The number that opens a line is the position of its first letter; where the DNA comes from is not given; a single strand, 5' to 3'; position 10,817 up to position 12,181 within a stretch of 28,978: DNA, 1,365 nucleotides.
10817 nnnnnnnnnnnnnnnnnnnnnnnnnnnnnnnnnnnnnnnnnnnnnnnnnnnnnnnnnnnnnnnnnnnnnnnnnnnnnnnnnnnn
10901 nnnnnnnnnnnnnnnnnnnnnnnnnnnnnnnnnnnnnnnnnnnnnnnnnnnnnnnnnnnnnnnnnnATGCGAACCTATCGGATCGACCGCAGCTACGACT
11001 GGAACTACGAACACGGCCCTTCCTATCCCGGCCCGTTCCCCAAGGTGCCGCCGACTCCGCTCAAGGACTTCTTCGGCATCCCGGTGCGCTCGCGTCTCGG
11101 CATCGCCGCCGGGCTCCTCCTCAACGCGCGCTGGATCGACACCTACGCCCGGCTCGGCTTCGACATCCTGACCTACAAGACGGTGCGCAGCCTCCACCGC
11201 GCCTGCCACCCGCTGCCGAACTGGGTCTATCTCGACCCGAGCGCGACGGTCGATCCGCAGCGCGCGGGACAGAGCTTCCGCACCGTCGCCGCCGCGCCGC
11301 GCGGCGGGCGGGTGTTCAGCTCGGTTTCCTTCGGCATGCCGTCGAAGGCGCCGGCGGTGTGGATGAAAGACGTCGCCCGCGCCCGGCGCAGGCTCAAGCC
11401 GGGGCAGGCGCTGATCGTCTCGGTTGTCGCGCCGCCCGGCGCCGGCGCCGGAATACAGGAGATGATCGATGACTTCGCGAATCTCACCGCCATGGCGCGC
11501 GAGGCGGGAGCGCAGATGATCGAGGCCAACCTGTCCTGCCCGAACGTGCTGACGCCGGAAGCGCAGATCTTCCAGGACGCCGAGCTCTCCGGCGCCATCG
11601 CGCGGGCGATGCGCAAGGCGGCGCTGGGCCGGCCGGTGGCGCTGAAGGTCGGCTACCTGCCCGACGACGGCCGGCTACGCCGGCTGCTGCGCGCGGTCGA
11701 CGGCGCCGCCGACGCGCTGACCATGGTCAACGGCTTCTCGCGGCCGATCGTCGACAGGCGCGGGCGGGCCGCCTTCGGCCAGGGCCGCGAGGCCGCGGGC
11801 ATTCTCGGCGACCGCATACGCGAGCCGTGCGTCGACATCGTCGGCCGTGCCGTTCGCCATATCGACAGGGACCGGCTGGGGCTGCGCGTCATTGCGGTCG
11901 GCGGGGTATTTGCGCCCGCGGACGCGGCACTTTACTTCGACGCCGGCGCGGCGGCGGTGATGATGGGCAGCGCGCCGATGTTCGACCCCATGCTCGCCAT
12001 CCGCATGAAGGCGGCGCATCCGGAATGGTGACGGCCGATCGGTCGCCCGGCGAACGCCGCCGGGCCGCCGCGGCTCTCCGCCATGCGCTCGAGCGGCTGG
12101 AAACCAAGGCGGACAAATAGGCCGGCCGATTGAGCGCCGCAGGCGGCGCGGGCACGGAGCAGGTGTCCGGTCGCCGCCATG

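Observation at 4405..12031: Orphan pathway: TTT importer, TIM-barrel epimerase, enolase-superfamily enzyme and DHOD-like flavoenzyme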

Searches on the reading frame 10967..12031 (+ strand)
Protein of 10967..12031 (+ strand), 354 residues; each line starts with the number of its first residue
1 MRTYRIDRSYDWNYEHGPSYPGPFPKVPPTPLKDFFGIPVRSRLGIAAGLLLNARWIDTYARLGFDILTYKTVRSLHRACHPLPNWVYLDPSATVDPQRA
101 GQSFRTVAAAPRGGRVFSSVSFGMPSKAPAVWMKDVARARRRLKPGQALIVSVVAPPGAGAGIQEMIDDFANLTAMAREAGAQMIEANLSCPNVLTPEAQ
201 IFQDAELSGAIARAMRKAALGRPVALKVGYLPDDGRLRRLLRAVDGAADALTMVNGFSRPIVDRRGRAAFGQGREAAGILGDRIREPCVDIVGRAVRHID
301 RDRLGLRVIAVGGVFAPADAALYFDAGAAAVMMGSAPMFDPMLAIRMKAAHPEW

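Call 4: search_protein_families(library=pfam, proteins=[window:10967-12031:+], max_evalue=0.01)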
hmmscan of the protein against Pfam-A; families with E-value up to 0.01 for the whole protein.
window:10967-12031:+ (354 aa): 2 families
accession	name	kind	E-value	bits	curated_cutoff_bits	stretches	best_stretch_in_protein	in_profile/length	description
PF01180.27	DHO_dh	-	2e-16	60.5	27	1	123-342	70-277/291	Dihydroorotate dehydrogenase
PF01207.24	Dus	-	0.0063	16.1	20.4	0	302-345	181-225/311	Dihydrouridine synthase (Dus)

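Call 5: search_protein_families(library=ncbifam, proteins=[window:10967-12031:+], max_evalue=0.01)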
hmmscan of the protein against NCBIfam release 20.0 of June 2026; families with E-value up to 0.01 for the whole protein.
window:10967-12031:+ (354 aa): 18 families
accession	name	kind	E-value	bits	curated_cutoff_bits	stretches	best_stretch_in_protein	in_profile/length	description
NF005574.0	PRK07259.1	equivalog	5.5e-17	61.6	269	1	165-346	104-278/304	dihydroorotate dehydrogenase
TIGR01037.2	pyrD_sub1_fam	subfamily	1.1e-14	54.3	270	1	166-345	101-274/300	dihydroorotate dehydrogenase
NF041011.1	dihydoor_dh_Arch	equivalog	1.4e-13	50.6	330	1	167-336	97-253/289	dihydroorotate dehydrogenase PyrD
NF003652.0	PRK05286.2-5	equivalog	4.8e-12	45.7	267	1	161-333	154-321/353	quinone-dependent dihydroorotate dehydrogenase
NF003646.0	PRK05286.1-4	equivalog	4e-09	35.7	457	2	34-84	48-98/341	quinone-dependent dihydroorotate dehydrogenase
NF003651.0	PRK05286.2-4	equivalog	8.7e-09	34.4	448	1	163-340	168-344/377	quinone-dependent dihydroorotate dehydrogenase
NF003648.0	PRK05286.2-1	equivalog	6e-08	32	433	1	165-331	156-315/360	quinone-dependent dihydroorotate dehydrogenase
NF006183.0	PRK08318.1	equivalog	6e-08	31.9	335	1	132-338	86-286/422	NAD-dependent dihydropyrimidine dehydrogenase subunit PreA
NF003645.0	PRK05286.1-2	equivalog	1.2e-07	30.9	366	1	158-340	143-323/359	quinone-dependent dihydroorotate dehydrogenase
TIGR01036.1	pyrD_sub2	equivalog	4.4e-05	22.4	200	0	34-74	49-89/356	dihydroorotate dehydrogenase (quinone)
NF003644.0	PRK05286.1-1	equivalog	6.6e-05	22.1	418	0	33-84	47-98/336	quinone-dependent dihydroorotate dehydrogenase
NF002702.0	PRK02506.1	equivalog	8.8e-05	21.8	301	1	118-336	67-274/313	dihydroorotate oxidase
NF005869.0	PRK07807.1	equivalog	0.00056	19.1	549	1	303-336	328-361/479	GuaB1 family IMP dehydrogenase-related protein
NF003215.0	PRK04180.1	equivalog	0.0017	17.8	395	1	300-336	205-241/298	pyridoxal 5'-phosphate synthase lyase subunit PdxS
NF003650.0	PRK05286.2-3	equivalog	0.0019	17.2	477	0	185-333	203-350/393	quinone-dependent dihydroorotate dehydrogenase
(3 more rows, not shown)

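Call 7: search_solved_structures(query=window:10967-12031:+, max_evalue=0.1, show_alignments=1)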
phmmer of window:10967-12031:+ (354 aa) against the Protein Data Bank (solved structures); distinct sequences matched with E-value up to 0.1: 29.
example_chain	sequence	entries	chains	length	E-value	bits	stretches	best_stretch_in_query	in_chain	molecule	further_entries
1ep1_A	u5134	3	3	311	9.4e-10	41.5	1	168-347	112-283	DIHYDROOROTATE DEHYDROGENASE B (PYRD SUBUNIT)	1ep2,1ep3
5ksw_A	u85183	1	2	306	1.2e-09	41.2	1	168-347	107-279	Dihydroorotate dehydrogenase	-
5ue9_A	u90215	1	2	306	1.2e-09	41.2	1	168-347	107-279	Dihydroorotate dehydrogenase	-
1gt8_A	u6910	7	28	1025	2.3e-05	27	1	168-336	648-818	DIHYDROPYRIMIDINE DEHYDROGENASE | Dihydropyrimidine dehydrogenase [NADP(+)]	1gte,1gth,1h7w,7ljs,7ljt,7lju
3c3n_A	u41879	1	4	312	0.00015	24.4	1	159-337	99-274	Dihydroorotate dehydrogenase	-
3w1a_A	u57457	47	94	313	0.00016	24.3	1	159-337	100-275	Dihydroorotate dehydrogenase (fumarate)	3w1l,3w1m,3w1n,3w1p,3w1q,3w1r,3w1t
3w87_A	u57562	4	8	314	0.00016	24.3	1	159-337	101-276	Dihydroorotate dehydrogenase (fumarate)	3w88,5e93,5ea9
2e68_A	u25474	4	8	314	0.00016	24.3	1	159-337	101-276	Dihydroorotate dehydrogenase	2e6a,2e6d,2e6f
2djl_A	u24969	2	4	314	0.00016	24.3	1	159-337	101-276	dihydroorotate dehydrogenase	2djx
1h7x_A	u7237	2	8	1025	0.00042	22.9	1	168-336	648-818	DIHYDROPYRIMIDINE DEHYDROGENASE | Dihydropyrimidine dehydrogenase [NADP(+)]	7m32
2b4g_A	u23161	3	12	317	0.00043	22.9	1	159-338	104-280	dihydroorotate dehydrogenase | Dihydroorotate dehydrogenase (fumarate)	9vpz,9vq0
5xfv_A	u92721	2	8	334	0.0005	22.7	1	159-338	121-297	Dihydroorotate dehydrogenase (fumarate)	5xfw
7m31_A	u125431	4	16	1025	0.00057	22.4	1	168-336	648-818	Dihydropyrimidine dehydrogenase [NADP(+)]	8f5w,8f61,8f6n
3c61_A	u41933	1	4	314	0.001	21.6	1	159-337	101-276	Dihydroorotate dehydrogenase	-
7mx6_AAA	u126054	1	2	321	0.0024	20.4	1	159-337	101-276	Dihydroorotate dehydrogenase (fumarate)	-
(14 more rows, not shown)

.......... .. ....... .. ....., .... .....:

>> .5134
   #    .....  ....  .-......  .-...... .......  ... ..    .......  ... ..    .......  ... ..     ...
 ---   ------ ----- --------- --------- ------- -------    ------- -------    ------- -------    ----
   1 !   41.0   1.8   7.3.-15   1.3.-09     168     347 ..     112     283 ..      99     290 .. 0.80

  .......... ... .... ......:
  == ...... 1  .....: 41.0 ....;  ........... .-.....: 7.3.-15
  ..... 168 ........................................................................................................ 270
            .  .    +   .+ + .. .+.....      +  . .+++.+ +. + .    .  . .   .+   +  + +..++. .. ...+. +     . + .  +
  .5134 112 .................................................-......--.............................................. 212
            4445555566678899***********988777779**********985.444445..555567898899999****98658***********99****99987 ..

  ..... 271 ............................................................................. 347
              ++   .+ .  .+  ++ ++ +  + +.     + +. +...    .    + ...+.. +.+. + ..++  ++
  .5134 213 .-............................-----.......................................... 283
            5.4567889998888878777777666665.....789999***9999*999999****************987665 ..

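Call 27: find_homologous_proteins(query=window:10967-12031:+)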
Query window:10967-12031:+ (354 aa): 1053 proteins with E <= 0.001 among 8000 candidates; the best 120 are listed.
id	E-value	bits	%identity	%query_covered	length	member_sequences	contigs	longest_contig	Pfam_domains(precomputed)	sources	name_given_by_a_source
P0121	4.6e-232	788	100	100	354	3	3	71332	PF01180.28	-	-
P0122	3.0e-157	541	73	100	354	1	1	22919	PF01180.28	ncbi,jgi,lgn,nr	ncbi:MAG: hypothetical protein FJX46_12585 [Alphaproteobacteria bacterium]|nr:hypothetical protein [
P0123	7.2e-145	501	67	100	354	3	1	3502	PF01180.28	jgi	-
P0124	1.5e-143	496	65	100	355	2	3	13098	PF01180.28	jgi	jgi:dihydroorotate dehydrogenase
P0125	1.0e-142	494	67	100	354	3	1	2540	PF01180.28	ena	-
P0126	6.6e-142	491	67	100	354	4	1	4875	PF01180.28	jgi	jgi:dihydroorotate dehydrogenase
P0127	1.4e-141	490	64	100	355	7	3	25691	PF01180.28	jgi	jgi:dihydroorotate dehydrogenase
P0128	1.8e-139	483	64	99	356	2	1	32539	PF01180.28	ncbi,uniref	ncbi:Dihydroorotate dehydrogenase (quinone) [hydrothermal vent metagenome]|uniref:Dihydroorotate deh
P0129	8.0e-139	481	64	99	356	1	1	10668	PF01180.28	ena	-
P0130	1.6e-134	467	63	100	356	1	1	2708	PF01180.28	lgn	-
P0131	8.9e-134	464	62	100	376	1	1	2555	PF01180.28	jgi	-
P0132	6.6e-133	461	61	100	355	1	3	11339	PF01180.28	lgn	-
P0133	6.8e-133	461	62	100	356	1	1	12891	PF01180.28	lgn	-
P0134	8.9e-133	461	60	100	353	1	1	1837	PF01180.28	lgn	-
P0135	2.0e-132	460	62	99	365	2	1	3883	PF01180.28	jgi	jgi:dihydroorotate dehydrogenase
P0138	4.2e-132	459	62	99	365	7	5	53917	PF01180.28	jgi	jgi:dihydroorotate dehydrogenase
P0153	3.3e-129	449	60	99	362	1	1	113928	PF01180.28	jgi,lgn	jgi:dihydroorotate dehydrogenase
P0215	1.3e-118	414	58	99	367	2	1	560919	PF01180.28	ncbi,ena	-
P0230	6.0e-115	402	56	99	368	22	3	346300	PF01180.28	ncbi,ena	-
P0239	4.6e-108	380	52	100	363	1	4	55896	PF01180.28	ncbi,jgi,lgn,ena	jgi:dihydroorotate dehydrogenase (NAD+) catalytic subunit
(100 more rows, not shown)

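Call 28: find_encoding_contigs(protein=P0122, flank=9000, max_places=1)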
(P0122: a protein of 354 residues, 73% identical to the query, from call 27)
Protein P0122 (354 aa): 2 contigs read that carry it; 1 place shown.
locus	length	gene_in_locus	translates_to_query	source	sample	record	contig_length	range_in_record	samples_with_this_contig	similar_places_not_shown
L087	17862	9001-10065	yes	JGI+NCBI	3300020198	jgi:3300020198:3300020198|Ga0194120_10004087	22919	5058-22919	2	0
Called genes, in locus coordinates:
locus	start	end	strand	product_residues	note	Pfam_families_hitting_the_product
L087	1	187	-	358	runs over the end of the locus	PF02653:BPD_transp_2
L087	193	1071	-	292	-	PF02653:BPD_transp_2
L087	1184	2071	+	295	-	PF00753:Lactamase_B, PF17778:WHD_BLACT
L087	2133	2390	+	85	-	PF01402:RHH_1 (weak)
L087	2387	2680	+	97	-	PF05016:ParE_toxin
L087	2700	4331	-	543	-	PF00501:AMP-binding, PF13193:AMP-binding_C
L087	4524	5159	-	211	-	-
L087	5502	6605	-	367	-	-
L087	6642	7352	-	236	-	PF01734:Patatin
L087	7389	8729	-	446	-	-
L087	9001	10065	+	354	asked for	PF01180:DHO_dh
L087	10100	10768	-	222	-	PF08238:Sel1 (weak)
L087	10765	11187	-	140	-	PF11969:DcpS_C, PF01230:HIT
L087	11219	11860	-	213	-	PF00313:CSD, PF08206:OB_RNB (faint), PF00313:CSD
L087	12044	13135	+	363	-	PF01547:SBP_bac_1, PF13531:SBP_bac_11 (weak), PF13416:SBP_bac_8, PF13343:SBP_bac_6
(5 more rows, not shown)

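Call 29: find_encoding_contigs(protein=P0153, flank=9000, max_places=1)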
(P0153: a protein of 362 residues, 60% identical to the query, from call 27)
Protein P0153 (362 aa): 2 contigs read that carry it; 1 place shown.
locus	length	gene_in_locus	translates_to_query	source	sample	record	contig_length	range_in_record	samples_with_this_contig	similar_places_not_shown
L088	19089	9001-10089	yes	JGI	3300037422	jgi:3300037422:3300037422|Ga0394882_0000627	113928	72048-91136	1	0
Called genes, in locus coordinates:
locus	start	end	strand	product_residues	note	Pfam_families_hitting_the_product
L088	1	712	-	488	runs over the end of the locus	PF07728:AAA_5 (faint)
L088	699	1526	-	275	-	PF00977:His_biosynth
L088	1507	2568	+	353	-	PF18301:preATP-grasp_3, PF02655:ATP-grasp_3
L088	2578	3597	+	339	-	PF01968:Hydantoinase_A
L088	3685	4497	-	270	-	PF04476:4HFCP_synth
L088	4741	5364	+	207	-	PF00117:GATase, PF07722:Peptidase_C26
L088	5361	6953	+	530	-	PF04289:DUF447_N, PF20766:DUF447_C, PF00288:GHMP_kinases_N (weak), PF08544:GHMP_kinases_C (weak)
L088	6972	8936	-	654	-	PF00920:ILVD_EDD_N, PF24877:ILV_EDD_C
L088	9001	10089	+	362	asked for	PF01180:DHO_dh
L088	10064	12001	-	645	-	PF00474:SSF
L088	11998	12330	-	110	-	PF04341:DUF485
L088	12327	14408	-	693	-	PF20442:BrxL_N, PF13337:BrxL_ATPase, PF05362:Lon_C, PF13541:ChlI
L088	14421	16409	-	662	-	PF05099:TerB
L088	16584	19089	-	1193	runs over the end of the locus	PF07719:TPR_2 (faint), PF12895:ANAPC3 (faint), PF13174:TPR_6 (faint), PF13176:TPR_7 (faint), PF13432:TPR_16 (weak), PF14559:TPR_19 (weak), PF13517:FG-GAP_3 (weak), PF07593:UnbV_ASPIC, +5 more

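Call 30: find_encoding_contigs(protein=P0215, flank=9000, max_places=1)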
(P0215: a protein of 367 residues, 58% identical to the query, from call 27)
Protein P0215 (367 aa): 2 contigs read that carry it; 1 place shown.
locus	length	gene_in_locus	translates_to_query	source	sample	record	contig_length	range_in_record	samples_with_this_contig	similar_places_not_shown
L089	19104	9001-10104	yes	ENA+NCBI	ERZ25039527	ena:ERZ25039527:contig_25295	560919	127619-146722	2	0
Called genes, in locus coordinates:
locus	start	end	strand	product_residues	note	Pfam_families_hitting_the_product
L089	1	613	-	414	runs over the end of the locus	-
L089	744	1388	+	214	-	PF00440:TetR_N, PF17938:TetR_C_29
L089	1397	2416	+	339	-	PF01370:Epimerase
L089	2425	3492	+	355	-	PF00701:DHDPS (faint)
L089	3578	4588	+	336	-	PF03401:TctC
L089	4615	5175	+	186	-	PF07331:TctB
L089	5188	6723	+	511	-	PF01970:TctA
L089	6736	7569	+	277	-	PF01261:AP_endonuc_2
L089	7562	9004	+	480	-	PF13378:MR_MLE_C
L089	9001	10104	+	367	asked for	PF01180:DHO_dh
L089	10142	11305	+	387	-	PF01408:GFO_IDH_MocA, PF02894:GFO_IDH_MocA_C, PF22725:GFO_IDH_MocA_C3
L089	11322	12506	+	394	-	PF06187:DUF993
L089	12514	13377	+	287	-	PF01261:AP_endonuc_2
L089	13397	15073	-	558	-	PF01268:FTHFS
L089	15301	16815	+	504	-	PF00501:AMP-binding, PF13193:AMP-binding_C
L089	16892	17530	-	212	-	PF01813:ATP-synt_D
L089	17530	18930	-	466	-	PF02874:ATP-synt_ab_N (faint), PF00006:ATP-synt_ab, PF22919:ATP-synt_VA_C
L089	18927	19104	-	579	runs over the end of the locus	PF02874:ATP-synt_ab_N, PF16886:ATP-synt_ab_Xtn, PF00006:ATP-synt_ab, PF22919:ATP-synt_VA_C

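Call 31: find_encoding_contigs(protein=P0128, flank=9000, max_places=1)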
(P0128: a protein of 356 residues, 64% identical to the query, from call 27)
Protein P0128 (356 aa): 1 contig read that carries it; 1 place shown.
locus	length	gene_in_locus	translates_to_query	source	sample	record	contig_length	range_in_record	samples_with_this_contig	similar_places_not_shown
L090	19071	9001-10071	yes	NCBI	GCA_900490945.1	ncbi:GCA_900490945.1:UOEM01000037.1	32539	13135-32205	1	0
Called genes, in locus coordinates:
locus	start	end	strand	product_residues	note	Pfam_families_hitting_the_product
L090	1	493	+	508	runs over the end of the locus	PF00501:AMP-binding, PF13193:AMP-binding_C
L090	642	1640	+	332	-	PF03401:TctC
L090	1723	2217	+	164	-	PF07331:TctB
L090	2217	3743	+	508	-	PF01970:TctA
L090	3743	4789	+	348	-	PF01408:GFO_IDH_MocA, PF02894:GFO_IDH_MocA_C, PF22725:GFO_IDH_MocA_C3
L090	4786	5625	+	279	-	PF01261:AP_endonuc_2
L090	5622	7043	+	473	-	PF13378:MR_MLE_C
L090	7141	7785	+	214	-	PF00440:TetR_N, PF17938:TetR_C_29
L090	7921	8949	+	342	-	PF01370:Epimerase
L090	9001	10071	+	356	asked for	PF01180:DHO_dh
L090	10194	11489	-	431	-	PF01261:AP_endonuc_2 (weak)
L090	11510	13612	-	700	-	PF00596:Aldolase_II, PF00106:adh_short, PF08659:KR, PF13561:adh_short_C2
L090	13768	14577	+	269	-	PF08220:HTH_DeoR, PF00455:DeoRC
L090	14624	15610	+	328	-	PF00532:Peripla_BP_1 (weak), PF13407:Peripla_BP_4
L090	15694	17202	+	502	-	PF00005:ABC_tran, PF13304:AAA_21 (faint), PF00005:ABC_tran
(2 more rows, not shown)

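Call 34: search_solved_structures(query=L089:11322-12506:+, max_evalue=1)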
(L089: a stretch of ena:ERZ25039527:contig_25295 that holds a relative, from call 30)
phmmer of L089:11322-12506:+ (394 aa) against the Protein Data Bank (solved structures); distinct sequences matched with E-value up to 1: 6.
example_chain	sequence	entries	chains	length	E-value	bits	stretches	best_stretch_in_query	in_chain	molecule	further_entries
4dnh_A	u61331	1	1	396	4.6e-168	562.2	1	11-393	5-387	Uncharacterized protein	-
5cwb_A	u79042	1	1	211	0.00019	23.7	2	120-188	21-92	Designed helical repeat protein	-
8cwy_A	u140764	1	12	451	0.0039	19.4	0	120-188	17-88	T32-15-1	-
8cws_A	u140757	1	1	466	0.0046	19.2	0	120-188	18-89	F4132-2 Chain A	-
6mnj_A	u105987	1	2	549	0.11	14.7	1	171-287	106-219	Hz136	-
7mwr_B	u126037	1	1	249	0.15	14.2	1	120-188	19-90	LHD101B4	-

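Call 35: search_solved_structures(query=L089:2425-3492:+, max_evalue=0.1)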
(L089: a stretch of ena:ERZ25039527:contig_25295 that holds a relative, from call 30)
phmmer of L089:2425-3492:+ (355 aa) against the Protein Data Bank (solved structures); distinct sequences matched with E-value up to 0.1: 2.
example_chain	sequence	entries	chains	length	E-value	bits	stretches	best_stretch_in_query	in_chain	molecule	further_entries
8u8w_A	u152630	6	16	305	0.0001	25.1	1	18-222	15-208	N-acetylneuraminate lyase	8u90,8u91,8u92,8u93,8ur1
3bdv_A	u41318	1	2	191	0.036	16.7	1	244-322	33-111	Uncharacterized protein DUF1234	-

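Call 79: find_encoding_contigs(protein=P0230, flank=9000, max_places=1)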
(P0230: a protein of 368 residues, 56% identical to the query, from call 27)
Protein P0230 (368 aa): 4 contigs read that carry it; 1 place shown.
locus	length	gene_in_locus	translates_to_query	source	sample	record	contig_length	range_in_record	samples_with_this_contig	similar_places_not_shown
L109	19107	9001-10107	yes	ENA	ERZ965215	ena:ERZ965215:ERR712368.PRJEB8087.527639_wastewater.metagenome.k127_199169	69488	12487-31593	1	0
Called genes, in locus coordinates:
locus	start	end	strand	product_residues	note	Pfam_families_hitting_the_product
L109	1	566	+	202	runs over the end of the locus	PF04752:ChaC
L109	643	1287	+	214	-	PF00440:TetR_N, PF17938:TetR_C_29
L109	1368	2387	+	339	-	PF01370:Epimerase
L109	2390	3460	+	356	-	PF00701:DHDPS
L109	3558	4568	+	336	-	PF03401:TctC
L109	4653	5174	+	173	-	PF07331:TctB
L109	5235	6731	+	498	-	PF01970:TctA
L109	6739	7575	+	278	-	PF01261:AP_endonuc_2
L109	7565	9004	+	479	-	PF13378:MR_MLE_C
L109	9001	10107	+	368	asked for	PF01180:DHO_dh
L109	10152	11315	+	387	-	PF01408:GFO_IDH_MocA, PF02894:GFO_IDH_MocA_C, PF22725:GFO_IDH_MocA_C3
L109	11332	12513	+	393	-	PF06187:DUF993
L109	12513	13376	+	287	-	PF01261:AP_endonuc_2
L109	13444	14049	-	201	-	PF12804:NTP_transf_3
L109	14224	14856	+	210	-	PF12766:Pyridox_oxase_2 (weak), PF01243:PNPOx_N, PF10590:PNP_phzG_C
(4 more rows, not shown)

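Call 80: find_encoding_contigs(protein=P0239, flank=9000, max_places=1)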
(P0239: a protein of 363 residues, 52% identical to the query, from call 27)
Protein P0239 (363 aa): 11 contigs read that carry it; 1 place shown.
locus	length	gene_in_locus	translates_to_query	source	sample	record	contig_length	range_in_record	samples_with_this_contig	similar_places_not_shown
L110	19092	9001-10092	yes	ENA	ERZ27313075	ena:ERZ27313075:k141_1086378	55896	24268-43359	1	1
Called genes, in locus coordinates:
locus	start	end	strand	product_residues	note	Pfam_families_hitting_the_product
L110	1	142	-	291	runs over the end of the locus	PF00288:GHMP_kinases_N, PF08544:GHMP_kinases_C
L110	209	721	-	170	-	-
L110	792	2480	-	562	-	PF00902:TatC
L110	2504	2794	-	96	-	PF02416:TatA_B_E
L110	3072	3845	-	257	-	PF00691:OmpA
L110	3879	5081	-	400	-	PF00930:DPPIV_N (faint), PF26550:Tricorn_2nd (weak), PF26549:Tricorn_N, PF07676:PD40, PF26549:Tricorn_N (weak)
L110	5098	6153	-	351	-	-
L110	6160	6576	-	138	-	PF02472:ExbD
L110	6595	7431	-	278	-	PF01618:MotA_ExbB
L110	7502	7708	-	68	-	-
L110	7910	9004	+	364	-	PF01738:DLH (faint), PF22244:GCE_fung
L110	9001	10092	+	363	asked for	PF01180:DHO_dh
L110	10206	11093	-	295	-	PF01694:Rhomboid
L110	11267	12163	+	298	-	PF00781:DAGK_cat, PF19279:YegS_C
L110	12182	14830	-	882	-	PF00082:Peptidase_S8, PF02225:PA, PF01483:P_proprotein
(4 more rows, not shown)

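Call 81: find_encoding_contigs(protein=P0138, flank=9000, max_places=1)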
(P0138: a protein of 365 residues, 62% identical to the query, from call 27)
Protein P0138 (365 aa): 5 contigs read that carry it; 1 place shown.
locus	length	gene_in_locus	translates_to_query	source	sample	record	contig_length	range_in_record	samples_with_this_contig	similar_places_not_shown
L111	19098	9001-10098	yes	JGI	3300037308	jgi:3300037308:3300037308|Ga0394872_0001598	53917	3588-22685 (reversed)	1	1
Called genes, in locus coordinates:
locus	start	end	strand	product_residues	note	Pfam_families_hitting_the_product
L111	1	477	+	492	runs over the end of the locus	PF00724:Oxidored_FMN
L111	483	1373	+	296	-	PF03446:NAD_binding_2, PF03807:F420_oxidored (weak), PF14833:NAD_binding_11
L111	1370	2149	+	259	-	PF00378:ECH_1, PF16113:ECH_2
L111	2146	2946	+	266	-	PF08501:Shikimate_dh_N, PF01488:Shikimate_DH (faint)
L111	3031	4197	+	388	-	PF02746:MR_MLE_N, PF13378:MR_MLE_C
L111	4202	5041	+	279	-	PF00528:BPD_transp_1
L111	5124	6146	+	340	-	PF13379:NMT1_2 (weak), PF09084:NMT1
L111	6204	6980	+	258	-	PF00005:ABC_tran, PF13401:AAA_22 (faint), PF13304:AAA_21 (faint)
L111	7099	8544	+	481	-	PF13378:MR_MLE_C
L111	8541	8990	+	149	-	PF00903:Glyoxalase, PF13669:Glyoxalase_4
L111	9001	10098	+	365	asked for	PF01180:DHO_dh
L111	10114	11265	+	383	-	PF01408:GFO_IDH_MocA, PF02894:GFO_IDH_MocA_C, PF22725:GFO_IDH_MocA_C3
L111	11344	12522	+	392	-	PF06187:DUF993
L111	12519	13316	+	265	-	PF08501:Shikimate_dh_N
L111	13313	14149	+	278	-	PF01261:AP_endonuc_2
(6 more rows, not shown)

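Call 105: predict_structure(alignment_id=A2)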
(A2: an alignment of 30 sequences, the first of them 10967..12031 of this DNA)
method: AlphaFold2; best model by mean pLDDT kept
length: 354 residues; sequences in the alignment: 30
mean_pLDDT: 91.5   pTM: 0.92
mean pLDDT of the five models: 91.5, 91.3, 90.6, 88.9, 88.8
residues with pLDDT >= 90: 254; 70-90: 82; 50-70: 18; < 50: 0
segments of 3 or more residues with pLDDT < 50: none
pLDDT, mean of each block of 10 residues (from residue 1): 87 93 93 98 93 96 98 90 90 86 89 81 89 98 98 79 89 98 94 58 90 98 94 92 98 85 93 86 92 98 98 94 98 92 96 97
secondary structure, 60 per line:
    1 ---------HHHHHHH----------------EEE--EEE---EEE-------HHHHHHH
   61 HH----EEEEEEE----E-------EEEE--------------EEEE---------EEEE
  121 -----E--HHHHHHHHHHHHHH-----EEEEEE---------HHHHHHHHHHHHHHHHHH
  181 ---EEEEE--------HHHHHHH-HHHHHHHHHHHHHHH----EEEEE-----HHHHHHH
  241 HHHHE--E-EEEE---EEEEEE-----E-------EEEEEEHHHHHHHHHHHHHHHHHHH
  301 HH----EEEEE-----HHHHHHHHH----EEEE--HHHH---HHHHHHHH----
elements in order: H10-16 E33-35 E38-40 E44-46 H54-62 E67-73 E86-89 E104-107 E117-120 H129-142 E148-153 H163-180 E184-188 H197-203 H205-219 E224-228 H234-244 E250-253 E257-262 E276-281 H282-302 E307-311 H317-325 E330-333 H336-339 H343-350
